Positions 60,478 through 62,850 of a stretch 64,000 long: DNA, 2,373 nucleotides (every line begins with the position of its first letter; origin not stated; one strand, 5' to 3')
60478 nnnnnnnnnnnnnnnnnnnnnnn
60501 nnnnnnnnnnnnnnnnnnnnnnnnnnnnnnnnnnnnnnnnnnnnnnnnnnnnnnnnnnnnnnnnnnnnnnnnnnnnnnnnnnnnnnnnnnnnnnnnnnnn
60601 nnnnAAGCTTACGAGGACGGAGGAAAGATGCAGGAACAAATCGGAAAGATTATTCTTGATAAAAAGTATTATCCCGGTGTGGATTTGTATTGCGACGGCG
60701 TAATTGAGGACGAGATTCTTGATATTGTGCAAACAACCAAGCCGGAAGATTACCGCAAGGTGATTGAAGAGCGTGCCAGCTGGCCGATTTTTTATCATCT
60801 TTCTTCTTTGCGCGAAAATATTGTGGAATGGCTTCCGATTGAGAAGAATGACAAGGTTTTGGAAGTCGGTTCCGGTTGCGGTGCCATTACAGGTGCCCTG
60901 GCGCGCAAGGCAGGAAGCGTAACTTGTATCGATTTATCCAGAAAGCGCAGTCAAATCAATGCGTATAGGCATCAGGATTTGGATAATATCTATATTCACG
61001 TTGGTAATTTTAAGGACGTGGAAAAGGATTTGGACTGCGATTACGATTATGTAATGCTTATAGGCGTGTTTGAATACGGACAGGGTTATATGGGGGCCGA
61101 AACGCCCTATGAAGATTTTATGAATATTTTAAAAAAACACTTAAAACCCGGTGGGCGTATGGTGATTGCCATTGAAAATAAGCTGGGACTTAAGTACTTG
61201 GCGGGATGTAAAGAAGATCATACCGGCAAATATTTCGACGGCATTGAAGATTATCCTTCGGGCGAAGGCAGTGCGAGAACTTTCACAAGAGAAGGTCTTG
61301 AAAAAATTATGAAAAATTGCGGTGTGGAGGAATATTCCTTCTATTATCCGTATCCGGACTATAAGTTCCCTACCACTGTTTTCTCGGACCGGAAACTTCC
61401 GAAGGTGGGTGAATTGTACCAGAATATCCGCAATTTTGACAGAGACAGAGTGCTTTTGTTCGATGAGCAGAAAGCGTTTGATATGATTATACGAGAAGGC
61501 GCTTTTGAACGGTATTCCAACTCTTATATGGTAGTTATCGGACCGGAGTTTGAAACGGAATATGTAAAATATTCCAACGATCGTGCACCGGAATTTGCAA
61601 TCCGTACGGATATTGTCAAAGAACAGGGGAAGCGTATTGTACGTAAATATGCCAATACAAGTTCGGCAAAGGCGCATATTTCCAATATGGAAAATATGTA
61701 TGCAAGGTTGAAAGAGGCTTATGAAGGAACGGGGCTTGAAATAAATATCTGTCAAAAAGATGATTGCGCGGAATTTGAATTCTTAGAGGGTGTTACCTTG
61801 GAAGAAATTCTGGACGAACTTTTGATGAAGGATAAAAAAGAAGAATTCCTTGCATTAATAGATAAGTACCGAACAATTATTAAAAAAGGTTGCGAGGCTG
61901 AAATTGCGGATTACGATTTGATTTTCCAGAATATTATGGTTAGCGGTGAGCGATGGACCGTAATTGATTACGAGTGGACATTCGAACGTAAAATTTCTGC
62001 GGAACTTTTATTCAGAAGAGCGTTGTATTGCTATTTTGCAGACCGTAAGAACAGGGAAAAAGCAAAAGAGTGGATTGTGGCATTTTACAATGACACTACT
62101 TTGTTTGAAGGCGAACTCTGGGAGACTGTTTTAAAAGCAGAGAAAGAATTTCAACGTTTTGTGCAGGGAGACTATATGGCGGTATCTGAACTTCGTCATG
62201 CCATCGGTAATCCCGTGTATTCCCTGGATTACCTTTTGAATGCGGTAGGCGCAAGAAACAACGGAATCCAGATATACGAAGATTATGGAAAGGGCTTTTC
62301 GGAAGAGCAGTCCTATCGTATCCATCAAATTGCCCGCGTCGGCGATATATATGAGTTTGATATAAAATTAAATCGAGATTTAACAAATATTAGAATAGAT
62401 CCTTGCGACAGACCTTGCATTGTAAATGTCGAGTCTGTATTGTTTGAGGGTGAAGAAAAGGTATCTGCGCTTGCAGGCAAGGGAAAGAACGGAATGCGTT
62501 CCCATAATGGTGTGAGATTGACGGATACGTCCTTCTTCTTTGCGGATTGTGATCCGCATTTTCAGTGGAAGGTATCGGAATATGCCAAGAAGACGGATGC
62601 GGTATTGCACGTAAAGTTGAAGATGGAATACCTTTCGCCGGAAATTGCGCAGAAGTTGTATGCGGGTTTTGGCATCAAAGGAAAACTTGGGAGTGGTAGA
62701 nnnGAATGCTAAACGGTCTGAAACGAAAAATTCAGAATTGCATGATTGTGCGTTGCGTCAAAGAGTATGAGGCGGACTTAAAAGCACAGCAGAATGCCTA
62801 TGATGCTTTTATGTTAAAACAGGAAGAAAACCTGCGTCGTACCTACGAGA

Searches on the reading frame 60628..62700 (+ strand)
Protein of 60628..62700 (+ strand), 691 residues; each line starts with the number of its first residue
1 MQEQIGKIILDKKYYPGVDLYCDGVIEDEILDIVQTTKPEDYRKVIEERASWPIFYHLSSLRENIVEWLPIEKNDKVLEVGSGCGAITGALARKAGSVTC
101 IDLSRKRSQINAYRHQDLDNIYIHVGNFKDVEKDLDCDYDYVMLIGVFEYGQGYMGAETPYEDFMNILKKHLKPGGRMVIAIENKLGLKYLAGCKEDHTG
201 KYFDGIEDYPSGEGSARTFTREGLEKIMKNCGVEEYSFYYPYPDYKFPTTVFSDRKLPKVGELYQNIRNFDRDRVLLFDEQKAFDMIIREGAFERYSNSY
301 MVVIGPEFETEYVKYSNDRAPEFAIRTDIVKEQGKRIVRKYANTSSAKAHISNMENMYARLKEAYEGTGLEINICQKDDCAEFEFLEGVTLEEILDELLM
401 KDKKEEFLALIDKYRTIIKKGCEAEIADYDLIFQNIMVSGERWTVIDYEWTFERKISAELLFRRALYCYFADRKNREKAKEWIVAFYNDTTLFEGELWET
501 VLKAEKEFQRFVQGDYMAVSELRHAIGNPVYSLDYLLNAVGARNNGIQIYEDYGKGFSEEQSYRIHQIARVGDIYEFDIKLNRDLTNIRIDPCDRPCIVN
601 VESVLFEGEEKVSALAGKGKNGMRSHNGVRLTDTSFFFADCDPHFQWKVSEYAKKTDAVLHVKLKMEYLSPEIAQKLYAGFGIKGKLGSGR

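Call 33: search_protein_families(library=pfam, proteins=[window:60628-62700:+], max_evalue=0.001)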
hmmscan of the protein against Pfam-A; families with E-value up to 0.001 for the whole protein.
window:60628-62700:+ (691 aa): 9 families
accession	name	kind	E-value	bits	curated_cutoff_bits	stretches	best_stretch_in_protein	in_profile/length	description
PF08242.18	Methyltransf_12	-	4.1e-09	37.5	30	1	78-177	1-97/98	Methyltransferase domain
PF13649.12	Methyltransf_25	-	2.1e-08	35.2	27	1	77-176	1-97/97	Methyltransferase domain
PF13847.12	Methyltransf_31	-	6.1e-08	32.9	27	1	71-182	1-111/145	Methyltransferase domain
PF02353.26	CMAS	-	1.2e-07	31.8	27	1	64-180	53-164/273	Mycolic acid cyclopropane synthetase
PF13489.12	Methyltransf_23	-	3.1e-07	30.7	27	1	61-232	9-158/164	Methyltransferase domain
PF08241.18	Methyltransf_11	-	9.9e-07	29.8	21.2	1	78-180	1-95/95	Methyltransferase domain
PF01135.25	PCMT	-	3.9e-06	27.2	20.3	1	64-184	64-175/210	Protein-L-isoaspartate(D-aspartate) O-methyltransferase (PCMT)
PF05175.20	MTS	-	0.00015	21.9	23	1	66-189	24-147/170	Methyltransferase small domain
PF00398.26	RrnaAD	-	0.0007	19.2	24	0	63-105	20-62/263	Ribosomal RNA adenine dimethylase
